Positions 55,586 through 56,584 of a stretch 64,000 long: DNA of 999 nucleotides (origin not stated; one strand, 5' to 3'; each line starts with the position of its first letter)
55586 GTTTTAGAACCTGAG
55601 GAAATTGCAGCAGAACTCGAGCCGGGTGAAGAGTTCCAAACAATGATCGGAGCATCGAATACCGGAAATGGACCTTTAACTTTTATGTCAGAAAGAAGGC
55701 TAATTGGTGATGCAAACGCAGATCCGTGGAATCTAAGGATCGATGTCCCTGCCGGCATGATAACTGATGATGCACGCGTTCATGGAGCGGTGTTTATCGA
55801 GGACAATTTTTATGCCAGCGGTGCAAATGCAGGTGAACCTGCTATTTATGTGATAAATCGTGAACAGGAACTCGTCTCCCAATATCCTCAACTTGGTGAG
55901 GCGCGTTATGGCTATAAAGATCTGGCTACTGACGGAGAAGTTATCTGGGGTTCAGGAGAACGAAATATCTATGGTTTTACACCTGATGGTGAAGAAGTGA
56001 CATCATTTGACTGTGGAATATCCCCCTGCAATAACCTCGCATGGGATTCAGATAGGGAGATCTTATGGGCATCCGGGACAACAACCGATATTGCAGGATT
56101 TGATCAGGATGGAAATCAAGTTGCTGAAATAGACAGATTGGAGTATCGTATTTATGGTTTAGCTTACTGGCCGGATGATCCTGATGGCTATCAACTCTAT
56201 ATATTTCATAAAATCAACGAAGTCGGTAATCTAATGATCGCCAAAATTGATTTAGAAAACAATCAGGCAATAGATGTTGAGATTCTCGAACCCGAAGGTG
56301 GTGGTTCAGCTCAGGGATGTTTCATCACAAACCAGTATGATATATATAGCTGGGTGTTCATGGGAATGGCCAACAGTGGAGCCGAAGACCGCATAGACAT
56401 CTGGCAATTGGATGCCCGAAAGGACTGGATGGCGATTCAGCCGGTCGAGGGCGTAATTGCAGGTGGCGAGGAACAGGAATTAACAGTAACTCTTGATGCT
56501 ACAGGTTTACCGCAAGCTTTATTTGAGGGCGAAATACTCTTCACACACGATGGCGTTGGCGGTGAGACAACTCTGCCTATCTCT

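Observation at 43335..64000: Six-gene tandem array (plus two inverted copies at 2.1-9.7 kb) of 'variable head / constant stalk' T9SS surface proteins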

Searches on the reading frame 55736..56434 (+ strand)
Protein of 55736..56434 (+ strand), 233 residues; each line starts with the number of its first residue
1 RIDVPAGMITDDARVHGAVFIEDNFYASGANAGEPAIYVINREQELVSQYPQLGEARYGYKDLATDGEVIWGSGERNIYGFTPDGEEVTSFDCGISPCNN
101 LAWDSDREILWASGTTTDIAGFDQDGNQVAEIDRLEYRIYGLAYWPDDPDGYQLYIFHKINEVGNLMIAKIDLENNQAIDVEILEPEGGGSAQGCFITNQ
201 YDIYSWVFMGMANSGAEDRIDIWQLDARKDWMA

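Call 22: search_protein_families(library=pfam, proteins=[window:55736-56434:+], max_evalue=10)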
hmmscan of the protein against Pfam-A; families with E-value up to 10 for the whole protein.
window:55736-56434:+ (233 aa): 1 family
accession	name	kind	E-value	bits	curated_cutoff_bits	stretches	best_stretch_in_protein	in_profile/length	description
PF21959.2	DUF6923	-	0.0017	18.6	27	1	15-93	90-169/234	Repeat of unknown function (DUF6923)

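Call 54: search_solved_structures(query=A4, max_evalue=10, show_alignments=1)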
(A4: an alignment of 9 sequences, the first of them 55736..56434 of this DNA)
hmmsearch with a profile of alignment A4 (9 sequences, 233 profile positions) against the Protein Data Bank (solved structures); distinct sequences matched with E-value up to 10: 56.
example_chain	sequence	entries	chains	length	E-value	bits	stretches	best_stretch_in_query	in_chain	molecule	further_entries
2ymu_A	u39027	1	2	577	2e-23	86.1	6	13-148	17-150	WD-40 REPEAT PROTEIN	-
7bie_A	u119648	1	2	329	1.2e-17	67.3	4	15-149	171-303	nvWRAP-T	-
8prj_A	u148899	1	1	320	1.9e-13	53.5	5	22-129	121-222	v31Bagel8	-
7bid_A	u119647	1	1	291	5.5e-12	48.7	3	14-148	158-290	v31WRAP-T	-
7bif_A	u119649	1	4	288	9.1e-11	44.7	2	13-148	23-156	v22WRAP-T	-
7big_A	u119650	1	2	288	1.8e-10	43.7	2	13-148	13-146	v13WRAP-T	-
3hxj_A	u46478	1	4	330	1.2e-07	34.5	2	23-129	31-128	Pyrrolo-quinoline quinone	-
7dxn_A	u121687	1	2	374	3.4e-06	29.7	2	23-130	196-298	Membrane associated protein kinase with beta-propeller domain, pyrrolo-quinoline quinone b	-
7evf_AA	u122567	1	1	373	5.1e-06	29.1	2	23-130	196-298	PQQ_3 domain-containing protein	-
7eq5_A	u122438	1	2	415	5.6e-06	29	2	23-130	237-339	Membrane associated protein kinase with beta-propeller domain, pyrrolo-quinoline quinone b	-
6r60_A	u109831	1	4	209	1.4e-05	27.7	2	33-149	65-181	WD-40 repeat protein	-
8prs_A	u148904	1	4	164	1.6e-05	27.5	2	22-106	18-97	nvBagel4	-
6tji_A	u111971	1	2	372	2.3e-05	27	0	24-128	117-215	Cake10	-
6tjh_A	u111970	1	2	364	2.5e-05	26.9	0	25-127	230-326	Cake9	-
6tjg_A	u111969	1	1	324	8.1e-05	25.2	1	23-128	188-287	Cake8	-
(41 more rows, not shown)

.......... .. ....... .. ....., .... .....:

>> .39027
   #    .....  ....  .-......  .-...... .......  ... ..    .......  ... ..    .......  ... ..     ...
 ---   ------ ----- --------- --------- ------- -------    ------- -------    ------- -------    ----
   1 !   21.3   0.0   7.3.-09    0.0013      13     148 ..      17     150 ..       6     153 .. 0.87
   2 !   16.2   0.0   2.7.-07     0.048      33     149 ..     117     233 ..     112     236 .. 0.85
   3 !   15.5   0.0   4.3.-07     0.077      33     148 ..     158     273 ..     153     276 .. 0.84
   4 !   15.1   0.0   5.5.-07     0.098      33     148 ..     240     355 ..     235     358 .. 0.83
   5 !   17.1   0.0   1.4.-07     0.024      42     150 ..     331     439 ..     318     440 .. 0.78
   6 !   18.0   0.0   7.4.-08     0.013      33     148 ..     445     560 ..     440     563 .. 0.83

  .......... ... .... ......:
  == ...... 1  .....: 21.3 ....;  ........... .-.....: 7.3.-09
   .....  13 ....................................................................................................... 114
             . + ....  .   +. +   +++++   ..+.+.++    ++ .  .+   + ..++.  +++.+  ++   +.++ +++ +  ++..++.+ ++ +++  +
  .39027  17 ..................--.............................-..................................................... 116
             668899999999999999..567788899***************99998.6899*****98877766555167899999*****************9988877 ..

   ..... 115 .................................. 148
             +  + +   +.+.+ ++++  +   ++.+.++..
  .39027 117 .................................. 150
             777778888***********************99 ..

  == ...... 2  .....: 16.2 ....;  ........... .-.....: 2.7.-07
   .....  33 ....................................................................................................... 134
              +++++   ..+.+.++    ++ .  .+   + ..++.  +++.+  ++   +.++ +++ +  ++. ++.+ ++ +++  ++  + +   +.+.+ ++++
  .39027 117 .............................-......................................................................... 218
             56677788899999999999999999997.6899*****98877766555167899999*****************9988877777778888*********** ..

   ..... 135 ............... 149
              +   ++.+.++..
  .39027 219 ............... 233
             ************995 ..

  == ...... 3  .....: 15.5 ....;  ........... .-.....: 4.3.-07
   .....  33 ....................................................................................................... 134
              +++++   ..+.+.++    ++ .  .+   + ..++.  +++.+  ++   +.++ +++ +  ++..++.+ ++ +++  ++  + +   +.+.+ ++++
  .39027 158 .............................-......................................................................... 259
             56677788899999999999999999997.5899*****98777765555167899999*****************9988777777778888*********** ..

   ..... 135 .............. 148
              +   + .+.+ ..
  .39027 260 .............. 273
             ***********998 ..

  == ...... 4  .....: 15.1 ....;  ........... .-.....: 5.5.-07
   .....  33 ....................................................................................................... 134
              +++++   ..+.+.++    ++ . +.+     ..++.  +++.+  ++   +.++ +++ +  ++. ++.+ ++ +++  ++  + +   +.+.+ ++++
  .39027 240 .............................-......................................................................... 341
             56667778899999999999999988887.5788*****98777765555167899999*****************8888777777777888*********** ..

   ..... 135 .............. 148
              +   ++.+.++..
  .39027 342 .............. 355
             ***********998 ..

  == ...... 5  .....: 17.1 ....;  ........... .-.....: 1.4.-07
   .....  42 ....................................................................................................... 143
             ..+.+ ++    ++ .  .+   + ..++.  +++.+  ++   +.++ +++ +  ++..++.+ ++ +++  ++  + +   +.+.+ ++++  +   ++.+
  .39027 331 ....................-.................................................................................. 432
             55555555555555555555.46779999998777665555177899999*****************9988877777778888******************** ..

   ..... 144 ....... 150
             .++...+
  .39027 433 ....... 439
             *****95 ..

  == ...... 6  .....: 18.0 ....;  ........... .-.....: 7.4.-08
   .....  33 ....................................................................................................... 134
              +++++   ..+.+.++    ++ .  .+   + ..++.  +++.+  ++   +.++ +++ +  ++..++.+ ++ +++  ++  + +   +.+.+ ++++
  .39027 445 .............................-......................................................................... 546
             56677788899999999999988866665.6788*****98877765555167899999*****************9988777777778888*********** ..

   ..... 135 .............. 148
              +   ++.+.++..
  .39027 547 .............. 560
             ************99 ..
